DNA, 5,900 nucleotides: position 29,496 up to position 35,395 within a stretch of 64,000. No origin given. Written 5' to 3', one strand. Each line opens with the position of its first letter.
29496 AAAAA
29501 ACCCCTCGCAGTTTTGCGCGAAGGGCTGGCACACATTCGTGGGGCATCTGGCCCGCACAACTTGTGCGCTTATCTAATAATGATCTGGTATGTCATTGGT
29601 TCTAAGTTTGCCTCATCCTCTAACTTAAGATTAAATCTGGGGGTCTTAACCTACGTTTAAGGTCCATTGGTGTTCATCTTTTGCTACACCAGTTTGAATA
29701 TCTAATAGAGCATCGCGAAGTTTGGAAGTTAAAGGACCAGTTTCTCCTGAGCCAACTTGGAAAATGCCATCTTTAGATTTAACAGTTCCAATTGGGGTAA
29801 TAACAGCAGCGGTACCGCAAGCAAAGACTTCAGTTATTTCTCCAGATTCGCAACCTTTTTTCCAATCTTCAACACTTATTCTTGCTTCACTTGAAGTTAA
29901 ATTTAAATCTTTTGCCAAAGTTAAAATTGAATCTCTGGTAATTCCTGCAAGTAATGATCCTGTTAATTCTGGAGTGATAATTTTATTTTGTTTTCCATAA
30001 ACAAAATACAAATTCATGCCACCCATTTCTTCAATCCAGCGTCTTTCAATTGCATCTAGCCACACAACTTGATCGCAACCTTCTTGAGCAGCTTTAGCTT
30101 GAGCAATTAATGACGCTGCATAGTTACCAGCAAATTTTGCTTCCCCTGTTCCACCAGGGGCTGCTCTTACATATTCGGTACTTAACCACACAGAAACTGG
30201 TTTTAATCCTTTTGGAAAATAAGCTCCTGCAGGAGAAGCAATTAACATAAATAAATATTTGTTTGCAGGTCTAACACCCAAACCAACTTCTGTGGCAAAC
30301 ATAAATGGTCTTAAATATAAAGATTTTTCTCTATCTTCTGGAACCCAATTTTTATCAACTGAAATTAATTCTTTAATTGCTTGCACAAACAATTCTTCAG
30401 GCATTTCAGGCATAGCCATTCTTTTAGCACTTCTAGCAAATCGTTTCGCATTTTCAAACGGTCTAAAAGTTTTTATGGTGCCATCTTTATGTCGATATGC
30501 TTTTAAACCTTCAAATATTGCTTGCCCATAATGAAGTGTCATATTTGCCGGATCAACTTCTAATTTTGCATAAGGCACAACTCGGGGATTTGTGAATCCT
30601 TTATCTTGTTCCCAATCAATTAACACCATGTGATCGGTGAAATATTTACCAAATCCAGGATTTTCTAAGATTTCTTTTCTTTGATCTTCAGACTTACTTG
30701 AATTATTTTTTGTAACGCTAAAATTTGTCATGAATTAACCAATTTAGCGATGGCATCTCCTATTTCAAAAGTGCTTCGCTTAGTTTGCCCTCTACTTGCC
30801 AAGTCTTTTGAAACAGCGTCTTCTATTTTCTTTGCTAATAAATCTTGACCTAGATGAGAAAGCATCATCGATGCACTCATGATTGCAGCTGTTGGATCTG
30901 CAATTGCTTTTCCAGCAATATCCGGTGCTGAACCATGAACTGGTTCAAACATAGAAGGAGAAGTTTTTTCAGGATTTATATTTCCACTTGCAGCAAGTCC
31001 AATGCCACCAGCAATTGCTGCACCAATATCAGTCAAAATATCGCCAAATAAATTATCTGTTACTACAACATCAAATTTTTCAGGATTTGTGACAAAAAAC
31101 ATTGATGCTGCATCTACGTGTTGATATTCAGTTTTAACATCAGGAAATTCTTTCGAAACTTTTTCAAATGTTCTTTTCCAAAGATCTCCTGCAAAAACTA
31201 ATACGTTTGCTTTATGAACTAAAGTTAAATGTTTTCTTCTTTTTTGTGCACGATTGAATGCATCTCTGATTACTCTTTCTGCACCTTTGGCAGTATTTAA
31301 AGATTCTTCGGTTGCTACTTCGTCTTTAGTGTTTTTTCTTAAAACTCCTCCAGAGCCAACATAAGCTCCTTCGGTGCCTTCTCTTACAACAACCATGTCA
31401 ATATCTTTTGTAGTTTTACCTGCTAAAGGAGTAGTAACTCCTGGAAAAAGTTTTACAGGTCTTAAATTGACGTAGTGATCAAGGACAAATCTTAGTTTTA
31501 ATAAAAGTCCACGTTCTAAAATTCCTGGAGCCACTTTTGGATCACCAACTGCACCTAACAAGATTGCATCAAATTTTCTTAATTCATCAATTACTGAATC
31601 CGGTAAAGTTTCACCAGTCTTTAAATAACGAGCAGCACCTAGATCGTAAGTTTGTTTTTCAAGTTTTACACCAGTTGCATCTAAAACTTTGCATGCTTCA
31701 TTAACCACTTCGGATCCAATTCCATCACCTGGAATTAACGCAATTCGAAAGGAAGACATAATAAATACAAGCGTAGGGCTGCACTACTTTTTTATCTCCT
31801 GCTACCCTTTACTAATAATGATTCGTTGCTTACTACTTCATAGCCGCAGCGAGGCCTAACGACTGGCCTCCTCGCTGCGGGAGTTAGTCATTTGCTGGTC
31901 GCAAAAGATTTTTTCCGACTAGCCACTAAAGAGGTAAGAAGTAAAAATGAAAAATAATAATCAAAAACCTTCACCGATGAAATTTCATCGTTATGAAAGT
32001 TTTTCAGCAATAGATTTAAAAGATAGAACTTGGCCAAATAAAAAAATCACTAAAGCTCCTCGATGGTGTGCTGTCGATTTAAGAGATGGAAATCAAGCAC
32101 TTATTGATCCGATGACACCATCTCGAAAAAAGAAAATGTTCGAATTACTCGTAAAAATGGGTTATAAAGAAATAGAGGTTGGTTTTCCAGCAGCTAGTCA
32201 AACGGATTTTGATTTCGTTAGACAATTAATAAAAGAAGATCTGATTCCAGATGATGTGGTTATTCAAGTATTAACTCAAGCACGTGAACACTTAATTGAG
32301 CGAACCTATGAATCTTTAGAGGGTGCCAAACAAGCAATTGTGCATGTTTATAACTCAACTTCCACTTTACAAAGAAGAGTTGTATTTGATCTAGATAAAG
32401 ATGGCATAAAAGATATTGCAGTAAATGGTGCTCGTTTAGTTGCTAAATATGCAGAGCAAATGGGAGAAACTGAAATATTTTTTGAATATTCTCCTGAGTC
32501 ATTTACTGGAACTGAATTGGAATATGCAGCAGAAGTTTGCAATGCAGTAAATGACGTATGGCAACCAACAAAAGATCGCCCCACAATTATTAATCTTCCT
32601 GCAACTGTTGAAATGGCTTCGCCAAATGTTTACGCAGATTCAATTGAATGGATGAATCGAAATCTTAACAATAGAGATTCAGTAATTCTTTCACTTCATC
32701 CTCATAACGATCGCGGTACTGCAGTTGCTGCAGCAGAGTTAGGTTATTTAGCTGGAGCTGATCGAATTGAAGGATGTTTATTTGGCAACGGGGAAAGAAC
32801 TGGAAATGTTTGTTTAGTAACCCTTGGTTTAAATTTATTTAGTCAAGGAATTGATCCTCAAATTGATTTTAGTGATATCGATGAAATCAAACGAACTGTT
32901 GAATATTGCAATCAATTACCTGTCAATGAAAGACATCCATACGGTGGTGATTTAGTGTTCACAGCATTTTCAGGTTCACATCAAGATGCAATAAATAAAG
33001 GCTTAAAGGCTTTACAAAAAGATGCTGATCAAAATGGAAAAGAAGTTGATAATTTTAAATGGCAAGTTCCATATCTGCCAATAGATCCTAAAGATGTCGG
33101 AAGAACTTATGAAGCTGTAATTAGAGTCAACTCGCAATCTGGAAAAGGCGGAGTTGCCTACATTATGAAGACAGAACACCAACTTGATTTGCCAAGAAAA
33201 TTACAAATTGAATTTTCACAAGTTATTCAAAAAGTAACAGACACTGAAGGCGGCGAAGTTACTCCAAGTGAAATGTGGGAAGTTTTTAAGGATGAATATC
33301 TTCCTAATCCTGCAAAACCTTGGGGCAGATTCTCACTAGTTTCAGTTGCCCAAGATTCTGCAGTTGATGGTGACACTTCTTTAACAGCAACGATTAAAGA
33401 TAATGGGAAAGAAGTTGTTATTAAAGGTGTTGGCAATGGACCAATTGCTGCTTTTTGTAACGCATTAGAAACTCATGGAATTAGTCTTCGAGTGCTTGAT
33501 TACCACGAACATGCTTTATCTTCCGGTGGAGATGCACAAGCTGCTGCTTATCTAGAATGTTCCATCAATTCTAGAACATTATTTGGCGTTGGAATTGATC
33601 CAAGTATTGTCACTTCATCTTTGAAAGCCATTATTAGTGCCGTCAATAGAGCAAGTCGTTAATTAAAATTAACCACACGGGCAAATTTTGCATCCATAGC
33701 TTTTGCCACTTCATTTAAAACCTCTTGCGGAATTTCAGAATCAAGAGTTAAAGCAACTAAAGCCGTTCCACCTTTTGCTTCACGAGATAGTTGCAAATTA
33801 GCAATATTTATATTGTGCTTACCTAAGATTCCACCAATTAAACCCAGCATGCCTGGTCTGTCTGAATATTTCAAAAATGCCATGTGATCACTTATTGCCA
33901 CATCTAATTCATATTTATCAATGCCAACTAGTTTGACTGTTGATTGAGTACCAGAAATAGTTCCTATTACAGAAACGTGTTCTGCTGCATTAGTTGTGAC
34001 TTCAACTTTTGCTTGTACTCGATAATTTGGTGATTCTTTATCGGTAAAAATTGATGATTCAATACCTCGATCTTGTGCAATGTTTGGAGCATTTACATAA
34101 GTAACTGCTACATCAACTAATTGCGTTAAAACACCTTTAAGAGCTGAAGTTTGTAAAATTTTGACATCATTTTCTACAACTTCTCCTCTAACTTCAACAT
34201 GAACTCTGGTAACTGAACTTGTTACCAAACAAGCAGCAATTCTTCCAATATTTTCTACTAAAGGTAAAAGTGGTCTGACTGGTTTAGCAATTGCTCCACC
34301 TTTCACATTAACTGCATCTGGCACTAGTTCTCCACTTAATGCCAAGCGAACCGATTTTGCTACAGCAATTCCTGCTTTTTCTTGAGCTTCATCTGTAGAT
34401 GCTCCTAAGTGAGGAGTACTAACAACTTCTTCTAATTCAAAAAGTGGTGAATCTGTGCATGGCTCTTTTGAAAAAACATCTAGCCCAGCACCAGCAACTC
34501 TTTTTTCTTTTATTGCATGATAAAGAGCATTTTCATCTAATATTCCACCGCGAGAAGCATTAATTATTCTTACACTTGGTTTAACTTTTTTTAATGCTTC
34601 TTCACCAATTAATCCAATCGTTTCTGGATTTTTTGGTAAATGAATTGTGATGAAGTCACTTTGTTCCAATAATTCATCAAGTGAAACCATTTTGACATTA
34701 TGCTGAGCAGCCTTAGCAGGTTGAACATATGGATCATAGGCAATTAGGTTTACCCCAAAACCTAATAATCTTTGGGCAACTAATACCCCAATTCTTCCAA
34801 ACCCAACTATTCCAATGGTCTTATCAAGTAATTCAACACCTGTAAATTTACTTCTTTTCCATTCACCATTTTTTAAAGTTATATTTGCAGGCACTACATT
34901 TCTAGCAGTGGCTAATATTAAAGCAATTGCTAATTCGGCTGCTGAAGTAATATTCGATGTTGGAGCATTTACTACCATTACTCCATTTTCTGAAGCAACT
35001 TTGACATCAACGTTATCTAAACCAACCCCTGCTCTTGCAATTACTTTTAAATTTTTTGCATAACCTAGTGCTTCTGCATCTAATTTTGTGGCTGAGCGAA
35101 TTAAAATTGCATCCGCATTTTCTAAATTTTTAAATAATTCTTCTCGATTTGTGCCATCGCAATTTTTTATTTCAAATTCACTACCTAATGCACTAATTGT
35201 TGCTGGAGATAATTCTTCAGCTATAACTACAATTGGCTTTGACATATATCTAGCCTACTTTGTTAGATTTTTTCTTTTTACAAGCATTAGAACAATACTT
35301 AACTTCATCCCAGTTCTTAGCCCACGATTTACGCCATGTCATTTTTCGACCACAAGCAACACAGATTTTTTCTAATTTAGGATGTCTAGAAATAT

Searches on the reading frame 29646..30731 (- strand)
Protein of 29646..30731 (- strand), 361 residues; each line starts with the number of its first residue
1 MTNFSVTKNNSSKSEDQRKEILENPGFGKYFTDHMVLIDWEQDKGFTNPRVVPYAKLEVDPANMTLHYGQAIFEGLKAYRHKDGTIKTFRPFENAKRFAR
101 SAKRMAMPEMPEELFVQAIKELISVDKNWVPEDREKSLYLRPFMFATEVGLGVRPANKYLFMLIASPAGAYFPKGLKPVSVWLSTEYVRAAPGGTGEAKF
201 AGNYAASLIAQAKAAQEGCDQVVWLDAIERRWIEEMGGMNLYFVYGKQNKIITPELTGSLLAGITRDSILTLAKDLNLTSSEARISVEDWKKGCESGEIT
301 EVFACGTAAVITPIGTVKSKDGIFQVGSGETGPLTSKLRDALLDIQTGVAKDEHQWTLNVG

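Call 4: search_protein_families(library=ncbifam, proteins=[window:29646-30731:-])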
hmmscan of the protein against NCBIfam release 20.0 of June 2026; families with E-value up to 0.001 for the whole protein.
window:29646-30731:- (361 aa): 14 families
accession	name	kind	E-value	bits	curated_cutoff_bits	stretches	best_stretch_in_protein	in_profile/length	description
NF009897.0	PRK13357.1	equivalog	3.6e-156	519.4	307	1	4-360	2-357/358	branched-chain amino acid aminotransferase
TIGR01123.1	ilvE_II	equivalog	6.7e-128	426.1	250.05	1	48-360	3-313/313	branched-chain-amino-acid transaminase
NF005146.0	PRK06606.1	equivalog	2.2e-51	174.7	279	1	43-360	7-306/307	branched-chain amino acid transaminase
TIGR01122.1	ilvE_I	equivalog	3.6e-45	154.4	245.55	1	48-357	3-295/298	branched-chain-amino-acid transaminase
NF005726.0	PRK07544.1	equivalog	6e-25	88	396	1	47-319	15-268/295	branched-chain amino acid aminotransferase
NF006185.0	PRK08320.1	subfamily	2.2e-20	73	363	1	65-343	25-280/292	branched-chain amino acid aminotransferase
TIGR01121.1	D_amino_aminoT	equivalog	4.5e-15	55.6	277.45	1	207-342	151-271/276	D-amino-acid transaminase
NF005209.0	PRK06680.1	subfamily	8.7e-14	51.1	320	1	208-345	157-280/286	D-amino-acid transaminase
NF009896.0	PRK13356.1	equivalog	1.3e-12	47.4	262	1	65-320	30-264/287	branched-chain amino acid aminotransferase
NF009126.0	PRK12479.1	equivalog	1.2e-11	44.3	518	1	60-342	21-280/299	branched-chain-amino-acid transaminase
TIGR03461.1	pabC_Proteo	equivalog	2.5e-08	33.5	176.85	1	209-318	147-246/262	aminodeoxychorismate lyase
NF005886.0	PRK07849.1-1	equivalog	8.6e-08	31.8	253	1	203-292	163-248/291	aminodeoxychorismate lyase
NF004761.0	PRK06092.1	equivalog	1.9e-07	30.6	260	1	209-318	149-248/268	aminodeoxychorismate lyase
NF009066.0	PRK12400.1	equivalog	4.5e-05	23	538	1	204-341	155-277/290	D-amino-acid transaminase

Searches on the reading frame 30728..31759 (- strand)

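Call 4: search_protein_families(library=ncbifam, proteins=[window:30728-31759:-])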
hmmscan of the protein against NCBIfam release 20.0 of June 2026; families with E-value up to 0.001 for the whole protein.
window:30728-31759:- (343 aa): 16 families
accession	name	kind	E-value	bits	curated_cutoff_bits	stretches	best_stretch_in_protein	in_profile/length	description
NF002898.0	PRK03437.1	equivalog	8.1e-172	571.2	393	1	3-341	4-345/347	3-isopropylmalate dehydrogenase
TIGR02089.1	TTC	equivalog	3.3e-115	384.8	470.4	1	1-338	1-349/352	tartrate dehydrogenase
NF006048.0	PRK08194.1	equivalog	4.9e-106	354.8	501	1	1-323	1-326/352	tartrate dehydrogenase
TIGR02088.1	LEU3_arch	subfamily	2.4e-90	303.1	409.8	1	6-326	1-307/324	isopropylmalate/isohomocitrate dehydrogenases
NF040626.1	AksF2_Meth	equivalog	7.8e-90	301.5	540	1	5-323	3-306/333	homoisocitrate dehydrogenase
TIGR00169.1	leuB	equivalog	1.4e-84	284.1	353.2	1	5-327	1-330/349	3-isopropylmalate dehydrogenase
NF040619.1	AksF_Meth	equivalog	3e-77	260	500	1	5-326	3-327/343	homoisocitrate dehydrogenase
NF006529.0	PRK08997.1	equivalog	2.4e-74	250.3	510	1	1-327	1-315/335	isocitrate dehydrogenase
NF006673.0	PRK09222.1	equivalog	8.1e-74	249.3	509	1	3-321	4-310/482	NADP-dependent isocitrate dehydrogenase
TIGR00175.1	mito_nad_idh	equivalog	3.6e-63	213.8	432.4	1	4-323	4-310/334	isocitrate dehydrogenase (NAD(+))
TIGR02924.1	ICDH_alpha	equivalog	1.2e-62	212.5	561.35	1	6-321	3-306/473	isocitrate dehydrogenase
NF040855.1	iso_homocit_dh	equivalog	3.5e-60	204.1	680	1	4-318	2-291/345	isocitrate--homoisocitrate dehydrogenase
TIGR00183.1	prok_nadp_idh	equivalog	3e-41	141.6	567.3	2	222-324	289-388/417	isocitrate dehydrogenase (NADP(+))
NF005425.0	PRK07006.1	equivalog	1.9e-40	138.9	490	2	157-324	203-388/416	NADP-dependent isocitrate dehydrogenase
NF005036.0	PRK06451.1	equivalog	4.9e-37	127.6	484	1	7-325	27-382/412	NADP-dependent isocitrate dehydrogenase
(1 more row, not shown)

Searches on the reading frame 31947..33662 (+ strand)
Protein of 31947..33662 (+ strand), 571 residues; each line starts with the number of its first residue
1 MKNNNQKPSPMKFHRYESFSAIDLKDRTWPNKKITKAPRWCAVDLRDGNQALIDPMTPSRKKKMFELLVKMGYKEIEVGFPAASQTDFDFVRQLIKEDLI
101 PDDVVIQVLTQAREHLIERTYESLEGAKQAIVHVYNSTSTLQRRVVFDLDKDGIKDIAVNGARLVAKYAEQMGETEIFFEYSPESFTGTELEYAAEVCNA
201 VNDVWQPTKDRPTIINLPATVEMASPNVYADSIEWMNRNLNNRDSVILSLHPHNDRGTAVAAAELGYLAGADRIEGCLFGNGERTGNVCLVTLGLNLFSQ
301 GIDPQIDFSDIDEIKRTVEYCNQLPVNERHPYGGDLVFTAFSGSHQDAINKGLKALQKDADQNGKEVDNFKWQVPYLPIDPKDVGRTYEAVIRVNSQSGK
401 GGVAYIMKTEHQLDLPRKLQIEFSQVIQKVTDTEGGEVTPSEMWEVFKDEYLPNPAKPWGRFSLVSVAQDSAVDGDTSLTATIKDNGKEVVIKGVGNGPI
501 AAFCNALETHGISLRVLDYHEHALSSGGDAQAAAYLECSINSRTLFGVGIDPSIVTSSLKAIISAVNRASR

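Call 4: search_protein_families(library=ncbifam, proteins=[window:31947-33662:+])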
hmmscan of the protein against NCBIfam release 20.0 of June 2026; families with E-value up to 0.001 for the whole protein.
window:31947-33662:+ (571 aa): 18 families
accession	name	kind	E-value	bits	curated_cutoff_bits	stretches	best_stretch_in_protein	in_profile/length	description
NF002991.1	PRK03739.1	subfamily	1.8e-276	918.2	455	1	13-568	2-550/550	2-isopropylmalate synthase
TIGR00970.1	leuA_yeast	equivalog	1.6e-269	895.2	697.4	1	14-571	3-564/564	2-isopropylmalate synthase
NF011420.0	PRK14847.1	equivalog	1.4e-140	468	604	1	15-333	8-328/333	2-isopropylmalate synthase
NF002086.0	PRK00915.1-3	equivalog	8.6e-55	186.2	532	1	45-569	14-501/516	2-isopropylmalate synthase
NF042434.1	IPMS_Lepto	equivalog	4.4e-54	183.9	500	1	41-411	9-351/374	2-isopropylmalate synthase LeuA2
TIGR00973.1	leuA_bact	equivalog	2.2e-52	178.2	598.7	1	44-567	8-494/494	2-isopropylmalate synthase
NF002087.0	PRK00915.1-4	equivalog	4.4e-50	170.7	729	2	45-351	14-308/516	2-isopropylmalate synthase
NF002088.0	PRK00915.1-5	equivalog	1e-46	159.5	697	1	44-569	10-498/514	2-isopropylmalate synthase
NF002084.0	PRK00915.1-1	equivalog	1.5e-43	149.2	748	2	44-351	11-306/523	2-isopropylmalate synthase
NF002085.0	PRK00915.1-2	subfamily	2.2e-37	129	517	1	44-569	20-499/504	2-isopropylmalate synthase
TIGR02090.1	LEU1_arch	subfamily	6.4e-33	114.3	484.75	1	44-351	7-291/363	isopropylmalate/citramalate/homocitrate synthases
NF041069.1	IPMS_Sufob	equivalog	1.2e-29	103.7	600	1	44-444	7-362/371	isopropylmalate synthase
TIGR02660.1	nifV_homocitr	equivalog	4.1e-23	82.3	462.9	1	44-355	8-296/365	homocitrate synthase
TIGR02146.1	LysS_fung_arch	equivalog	1.7e-20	73.5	413.55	1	45-351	6-289/344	homocitrate synthase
TIGR00977.1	citramal_synth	equivalog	2.3e-18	65.8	450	1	44-566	8-513/526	citramalate synthase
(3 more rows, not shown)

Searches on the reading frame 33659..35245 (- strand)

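Call 4: search_protein_families(library=ncbifam, proteins=[window:33659-35245:-])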
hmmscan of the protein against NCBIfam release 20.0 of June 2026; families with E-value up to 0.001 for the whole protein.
window:33659-35245:- (528 aa): 24 families
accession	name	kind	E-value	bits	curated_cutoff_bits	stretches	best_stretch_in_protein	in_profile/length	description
TIGR01327.1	PGDH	equivalog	9.3e-177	588.9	454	1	6-526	2-524/525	phosphoglycerate dehydrogenase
NF009714.1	PRK13243.1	equivalog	3.2e-74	250.2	455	1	3-315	2-325/332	glyoxylate reductase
NF008759.0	PRK11790.1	equivalog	9.9e-70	235.3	404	1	9-313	17-327/410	phosphoglycerate dehydrogenase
NF011938.0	PRK15409.1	equivalog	1.1e-59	202.1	492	1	3-313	2-319/324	glyoxylate/hydroxypyruvate reductase GhrB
NF005069.0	PRK06487.1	equivalog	2.8e-48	164.6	448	1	26-303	31-311/320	2-hydroxyacid dehydrogenase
NF005750.0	PRK07574.1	equivalog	2.2e-46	158.6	329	1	22-306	69-360/386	NAD-dependent formate dehydrogenase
NF006263.0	PRK08410.1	equivalog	2.2e-45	155.4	389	1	6-297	5-301/311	D-2-hydroxyacid dehydrogenase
NF000492.1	vanH_gen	exception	1.2e-37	129.7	540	1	65-261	66-255/312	D-lactate dehydrogenase VanH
NF001309.0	PRK00257.1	equivalog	1.3e-37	129.7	434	1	7-285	3-261/379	4-phosphoerythronate dehydrogenase PdxB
NF041369.1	Dhydh_Halo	equivalog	1.5e-37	129.5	400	1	73-306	63-298/305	D-2-hydroxyacid dehydrogenase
NF005027.0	PRK06436.1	equivalog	1.4e-33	116.3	261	1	38-291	29-268/303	2-hydroxyacid dehydrogenase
NF005387.0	PRK06932.1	equivalog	6.3e-32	110.8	492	1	27-287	28-294/314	2-hydroxyacid dehydrogenase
NF000112.1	vanH-Amyco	exception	2.4e-30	106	625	1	66-261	96-284/348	VanH-AOV family D-lactate dehydrogenase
NF006374.0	PRK08605.1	subfamily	1.2e-29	103.4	356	1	64-261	66-266/332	D-lactate dehydrogenase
NF000151.1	vanH-Ac1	exception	4.7e-29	101.8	750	1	67-261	104-291/351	D-lactate dehydrogenase VanH-Ac1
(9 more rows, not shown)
